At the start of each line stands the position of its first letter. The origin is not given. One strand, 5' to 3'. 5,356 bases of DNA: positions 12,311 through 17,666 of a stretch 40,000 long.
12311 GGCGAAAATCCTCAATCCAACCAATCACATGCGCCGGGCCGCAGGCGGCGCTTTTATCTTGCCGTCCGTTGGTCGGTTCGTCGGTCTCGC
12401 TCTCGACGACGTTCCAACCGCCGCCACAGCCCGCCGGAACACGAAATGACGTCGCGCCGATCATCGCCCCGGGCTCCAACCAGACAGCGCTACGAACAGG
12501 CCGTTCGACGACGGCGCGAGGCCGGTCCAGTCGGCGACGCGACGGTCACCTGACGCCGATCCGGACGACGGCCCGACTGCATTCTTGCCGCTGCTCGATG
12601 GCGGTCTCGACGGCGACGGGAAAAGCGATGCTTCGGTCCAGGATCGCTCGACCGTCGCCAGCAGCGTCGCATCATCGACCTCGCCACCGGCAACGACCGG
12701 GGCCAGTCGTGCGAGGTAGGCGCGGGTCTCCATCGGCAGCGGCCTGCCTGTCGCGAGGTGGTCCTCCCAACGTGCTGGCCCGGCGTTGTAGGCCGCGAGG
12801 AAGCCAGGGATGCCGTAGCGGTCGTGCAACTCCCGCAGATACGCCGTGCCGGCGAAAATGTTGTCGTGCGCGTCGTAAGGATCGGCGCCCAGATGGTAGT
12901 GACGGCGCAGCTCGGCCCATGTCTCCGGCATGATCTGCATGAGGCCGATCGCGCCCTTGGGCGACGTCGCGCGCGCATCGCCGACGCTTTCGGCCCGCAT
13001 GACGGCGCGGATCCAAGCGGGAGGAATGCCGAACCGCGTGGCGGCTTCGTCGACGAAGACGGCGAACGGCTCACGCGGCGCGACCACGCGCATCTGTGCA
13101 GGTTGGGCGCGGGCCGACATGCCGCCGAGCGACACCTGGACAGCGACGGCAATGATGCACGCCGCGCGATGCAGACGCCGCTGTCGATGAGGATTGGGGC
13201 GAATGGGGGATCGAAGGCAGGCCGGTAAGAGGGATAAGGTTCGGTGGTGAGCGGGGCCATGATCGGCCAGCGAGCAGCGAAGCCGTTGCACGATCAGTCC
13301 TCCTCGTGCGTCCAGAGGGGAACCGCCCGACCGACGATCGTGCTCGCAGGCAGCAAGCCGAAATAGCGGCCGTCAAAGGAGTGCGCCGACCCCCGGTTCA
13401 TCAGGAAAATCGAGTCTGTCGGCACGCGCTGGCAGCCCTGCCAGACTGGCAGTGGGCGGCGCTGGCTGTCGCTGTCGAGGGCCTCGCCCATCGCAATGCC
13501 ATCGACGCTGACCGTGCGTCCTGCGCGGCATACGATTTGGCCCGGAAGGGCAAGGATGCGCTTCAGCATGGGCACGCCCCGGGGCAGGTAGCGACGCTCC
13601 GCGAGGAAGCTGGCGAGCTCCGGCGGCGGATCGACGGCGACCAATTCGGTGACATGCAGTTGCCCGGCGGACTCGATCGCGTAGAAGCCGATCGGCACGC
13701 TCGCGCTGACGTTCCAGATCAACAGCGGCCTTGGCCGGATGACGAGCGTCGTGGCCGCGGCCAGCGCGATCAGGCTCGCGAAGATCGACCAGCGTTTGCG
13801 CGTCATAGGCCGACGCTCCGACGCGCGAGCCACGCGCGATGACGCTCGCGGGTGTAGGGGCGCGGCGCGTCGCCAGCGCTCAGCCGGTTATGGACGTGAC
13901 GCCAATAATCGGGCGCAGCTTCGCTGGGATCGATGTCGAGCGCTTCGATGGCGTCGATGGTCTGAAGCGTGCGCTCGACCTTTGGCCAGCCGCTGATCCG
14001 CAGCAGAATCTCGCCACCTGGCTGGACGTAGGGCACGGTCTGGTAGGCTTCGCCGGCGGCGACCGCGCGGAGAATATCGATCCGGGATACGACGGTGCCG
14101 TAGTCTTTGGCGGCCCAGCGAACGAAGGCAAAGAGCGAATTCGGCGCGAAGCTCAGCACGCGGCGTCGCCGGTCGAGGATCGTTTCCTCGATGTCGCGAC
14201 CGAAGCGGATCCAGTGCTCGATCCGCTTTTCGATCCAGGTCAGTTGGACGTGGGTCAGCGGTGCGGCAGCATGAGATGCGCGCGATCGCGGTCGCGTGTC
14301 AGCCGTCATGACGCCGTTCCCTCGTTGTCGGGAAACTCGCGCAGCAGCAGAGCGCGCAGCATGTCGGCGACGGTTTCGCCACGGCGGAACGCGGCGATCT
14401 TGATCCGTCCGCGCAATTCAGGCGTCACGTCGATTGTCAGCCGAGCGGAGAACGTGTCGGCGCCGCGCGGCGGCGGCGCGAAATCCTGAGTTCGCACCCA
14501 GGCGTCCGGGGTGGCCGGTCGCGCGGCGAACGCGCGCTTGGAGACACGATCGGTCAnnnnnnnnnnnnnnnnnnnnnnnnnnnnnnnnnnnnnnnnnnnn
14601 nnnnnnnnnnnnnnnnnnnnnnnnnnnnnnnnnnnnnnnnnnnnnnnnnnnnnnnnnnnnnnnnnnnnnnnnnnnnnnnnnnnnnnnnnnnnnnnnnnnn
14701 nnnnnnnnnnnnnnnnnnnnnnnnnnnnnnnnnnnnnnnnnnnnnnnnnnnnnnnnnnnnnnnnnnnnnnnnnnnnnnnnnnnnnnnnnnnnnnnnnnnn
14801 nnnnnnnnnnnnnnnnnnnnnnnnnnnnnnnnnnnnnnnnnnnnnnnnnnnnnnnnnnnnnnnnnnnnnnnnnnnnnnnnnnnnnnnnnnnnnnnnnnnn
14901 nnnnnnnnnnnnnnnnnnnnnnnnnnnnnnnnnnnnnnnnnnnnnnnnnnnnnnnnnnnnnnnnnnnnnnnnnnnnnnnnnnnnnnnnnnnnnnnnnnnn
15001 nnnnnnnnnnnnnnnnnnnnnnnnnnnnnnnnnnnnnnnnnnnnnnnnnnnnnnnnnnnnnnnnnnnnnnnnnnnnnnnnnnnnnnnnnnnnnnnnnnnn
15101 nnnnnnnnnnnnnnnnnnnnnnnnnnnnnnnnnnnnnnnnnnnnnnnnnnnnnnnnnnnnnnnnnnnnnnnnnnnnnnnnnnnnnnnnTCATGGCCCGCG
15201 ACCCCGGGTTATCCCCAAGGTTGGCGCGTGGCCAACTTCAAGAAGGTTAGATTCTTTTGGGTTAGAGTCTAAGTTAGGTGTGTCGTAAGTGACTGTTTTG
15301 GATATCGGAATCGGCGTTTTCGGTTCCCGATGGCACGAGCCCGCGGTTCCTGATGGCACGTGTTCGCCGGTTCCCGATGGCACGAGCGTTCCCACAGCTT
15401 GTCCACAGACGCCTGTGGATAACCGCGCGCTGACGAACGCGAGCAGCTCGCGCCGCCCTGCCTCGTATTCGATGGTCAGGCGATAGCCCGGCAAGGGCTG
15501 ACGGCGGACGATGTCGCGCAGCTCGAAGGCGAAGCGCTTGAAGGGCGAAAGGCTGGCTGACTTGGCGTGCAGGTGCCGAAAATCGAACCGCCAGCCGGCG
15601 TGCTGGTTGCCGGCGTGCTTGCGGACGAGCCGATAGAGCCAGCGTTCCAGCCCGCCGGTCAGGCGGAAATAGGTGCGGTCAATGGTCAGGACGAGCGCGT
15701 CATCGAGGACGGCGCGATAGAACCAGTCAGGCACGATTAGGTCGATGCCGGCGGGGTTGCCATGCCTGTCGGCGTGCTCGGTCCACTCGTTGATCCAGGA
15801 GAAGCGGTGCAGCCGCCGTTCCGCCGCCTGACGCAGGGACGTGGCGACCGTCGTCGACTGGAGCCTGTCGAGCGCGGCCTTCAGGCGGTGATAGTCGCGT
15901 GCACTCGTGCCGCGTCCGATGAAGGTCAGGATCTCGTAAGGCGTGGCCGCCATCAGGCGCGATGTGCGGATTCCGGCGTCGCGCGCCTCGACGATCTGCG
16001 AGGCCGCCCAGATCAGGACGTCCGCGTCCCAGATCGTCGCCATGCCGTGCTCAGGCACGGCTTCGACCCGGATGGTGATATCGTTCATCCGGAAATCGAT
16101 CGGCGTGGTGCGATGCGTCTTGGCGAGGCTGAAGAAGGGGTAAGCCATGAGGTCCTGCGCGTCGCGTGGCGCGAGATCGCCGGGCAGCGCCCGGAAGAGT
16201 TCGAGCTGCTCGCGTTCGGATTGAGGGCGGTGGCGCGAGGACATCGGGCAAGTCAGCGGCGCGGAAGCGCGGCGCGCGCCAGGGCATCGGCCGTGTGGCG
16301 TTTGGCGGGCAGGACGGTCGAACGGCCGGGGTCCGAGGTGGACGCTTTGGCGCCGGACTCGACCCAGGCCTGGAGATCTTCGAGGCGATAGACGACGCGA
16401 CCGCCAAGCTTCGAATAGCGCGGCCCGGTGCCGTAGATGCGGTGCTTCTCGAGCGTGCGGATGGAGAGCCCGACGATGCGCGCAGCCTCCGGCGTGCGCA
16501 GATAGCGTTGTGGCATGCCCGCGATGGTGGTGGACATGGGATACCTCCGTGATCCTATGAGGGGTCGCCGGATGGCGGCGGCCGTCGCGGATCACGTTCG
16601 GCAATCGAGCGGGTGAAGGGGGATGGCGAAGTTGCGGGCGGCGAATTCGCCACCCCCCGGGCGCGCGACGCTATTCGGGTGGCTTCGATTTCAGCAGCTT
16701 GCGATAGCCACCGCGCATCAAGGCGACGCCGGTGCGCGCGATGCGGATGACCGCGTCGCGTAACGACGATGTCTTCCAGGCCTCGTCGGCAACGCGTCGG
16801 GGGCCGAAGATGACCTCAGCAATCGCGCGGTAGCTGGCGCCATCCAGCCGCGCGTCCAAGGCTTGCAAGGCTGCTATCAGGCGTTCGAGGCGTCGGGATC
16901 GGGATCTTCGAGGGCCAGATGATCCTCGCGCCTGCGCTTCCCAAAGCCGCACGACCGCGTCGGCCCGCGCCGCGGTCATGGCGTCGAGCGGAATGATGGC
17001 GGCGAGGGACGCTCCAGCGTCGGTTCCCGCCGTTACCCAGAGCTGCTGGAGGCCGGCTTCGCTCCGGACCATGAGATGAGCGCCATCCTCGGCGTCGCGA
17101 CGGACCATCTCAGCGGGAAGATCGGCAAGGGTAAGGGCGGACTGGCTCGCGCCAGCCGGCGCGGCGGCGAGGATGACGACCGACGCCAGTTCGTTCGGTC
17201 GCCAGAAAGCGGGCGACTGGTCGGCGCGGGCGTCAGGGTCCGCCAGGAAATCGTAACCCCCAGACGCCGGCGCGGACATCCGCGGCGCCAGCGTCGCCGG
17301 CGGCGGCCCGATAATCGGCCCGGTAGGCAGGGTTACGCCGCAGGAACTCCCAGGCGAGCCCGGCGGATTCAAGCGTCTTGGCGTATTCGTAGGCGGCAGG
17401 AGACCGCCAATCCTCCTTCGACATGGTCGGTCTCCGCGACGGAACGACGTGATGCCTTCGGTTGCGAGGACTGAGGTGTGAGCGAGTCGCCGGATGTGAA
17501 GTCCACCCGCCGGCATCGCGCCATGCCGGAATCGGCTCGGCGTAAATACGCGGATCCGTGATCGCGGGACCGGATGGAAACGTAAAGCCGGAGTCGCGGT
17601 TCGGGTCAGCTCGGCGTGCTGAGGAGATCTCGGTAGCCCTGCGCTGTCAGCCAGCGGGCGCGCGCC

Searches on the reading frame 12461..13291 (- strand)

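Call 40: search_protein_families(library=pfam, proteins=[window:12461-13291:-], max_evalue=0.0001)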
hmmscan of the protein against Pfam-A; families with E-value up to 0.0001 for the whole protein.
window:12461-13291:- (276 aa): 1 family
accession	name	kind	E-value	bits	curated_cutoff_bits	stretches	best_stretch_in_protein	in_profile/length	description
PF01464.25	SLT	-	1.6e-22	79.7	21.3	1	81-177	4-103/117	Transglycosylase SLT domain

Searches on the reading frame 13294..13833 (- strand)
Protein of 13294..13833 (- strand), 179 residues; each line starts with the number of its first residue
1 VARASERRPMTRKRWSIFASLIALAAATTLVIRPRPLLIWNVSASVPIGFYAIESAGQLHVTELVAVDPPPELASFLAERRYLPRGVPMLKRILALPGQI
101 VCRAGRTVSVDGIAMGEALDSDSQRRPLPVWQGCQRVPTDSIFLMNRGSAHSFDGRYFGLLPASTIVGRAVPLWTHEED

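Call 40: search_protein_families(library=pfam, proteins=[window:13294-13833:-], max_evalue=0.0001)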
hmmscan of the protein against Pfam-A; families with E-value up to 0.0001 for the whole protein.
window:13294-13833:- (179 aa): 1 family
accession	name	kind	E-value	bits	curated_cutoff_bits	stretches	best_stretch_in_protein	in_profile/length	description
PF10502.14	Peptidase_S26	-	8.9e-30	104.3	22.9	1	16-174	7-168/168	Signal peptidase, peptidase S26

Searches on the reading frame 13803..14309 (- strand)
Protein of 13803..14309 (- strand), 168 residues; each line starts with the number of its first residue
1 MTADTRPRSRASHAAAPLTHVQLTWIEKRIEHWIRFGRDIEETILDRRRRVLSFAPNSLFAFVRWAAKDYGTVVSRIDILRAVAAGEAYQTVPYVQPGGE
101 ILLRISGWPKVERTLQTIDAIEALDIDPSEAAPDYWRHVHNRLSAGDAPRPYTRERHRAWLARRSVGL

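Call 43: search_protein_families(library=pfam, proteins=[window:13803-14309:-], max_evalue=1)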
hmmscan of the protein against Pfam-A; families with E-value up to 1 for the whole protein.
window:13803-14309:- (168 aa): 1 family
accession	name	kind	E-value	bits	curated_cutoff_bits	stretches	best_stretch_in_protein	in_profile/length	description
PF11000.13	DUF2840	-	1.7e-76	255.4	25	1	18-164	1-147/148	Protein of unknown function (DUF2840)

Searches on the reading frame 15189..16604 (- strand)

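Call 40: search_protein_families(library=pfam, proteins=[window:15189-16604:-], max_evalue=0.0001)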
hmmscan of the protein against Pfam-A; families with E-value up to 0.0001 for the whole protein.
window:15189-16604:- (471 aa): 1 family
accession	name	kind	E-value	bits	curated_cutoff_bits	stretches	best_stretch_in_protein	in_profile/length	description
PF10134.15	RPA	-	2.4e-89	299.3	27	1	147-376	1-228/228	Replication initiator protein A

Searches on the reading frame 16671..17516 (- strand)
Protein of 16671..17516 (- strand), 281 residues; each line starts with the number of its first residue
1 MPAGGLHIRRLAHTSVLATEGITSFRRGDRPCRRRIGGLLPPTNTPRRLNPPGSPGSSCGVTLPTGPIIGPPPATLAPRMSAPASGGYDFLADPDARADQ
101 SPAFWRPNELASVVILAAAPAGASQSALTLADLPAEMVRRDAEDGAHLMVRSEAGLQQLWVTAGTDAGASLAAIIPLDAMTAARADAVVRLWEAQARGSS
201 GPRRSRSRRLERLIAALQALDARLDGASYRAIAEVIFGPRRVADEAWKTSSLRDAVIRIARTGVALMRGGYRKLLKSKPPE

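Call 40: search_protein_families(library=pfam, proteins=[window:16671-17516:-], max_evalue=0.0001)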
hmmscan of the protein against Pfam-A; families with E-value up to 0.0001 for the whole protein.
window:16671-17516:- (281 aa): 1 family
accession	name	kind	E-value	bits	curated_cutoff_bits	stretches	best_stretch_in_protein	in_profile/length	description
PF10074.15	RovC_DNA-bd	-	2.8e-29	102.3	26.4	1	174-276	1-107/107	T6SS, Transcription factor, DNA binding domain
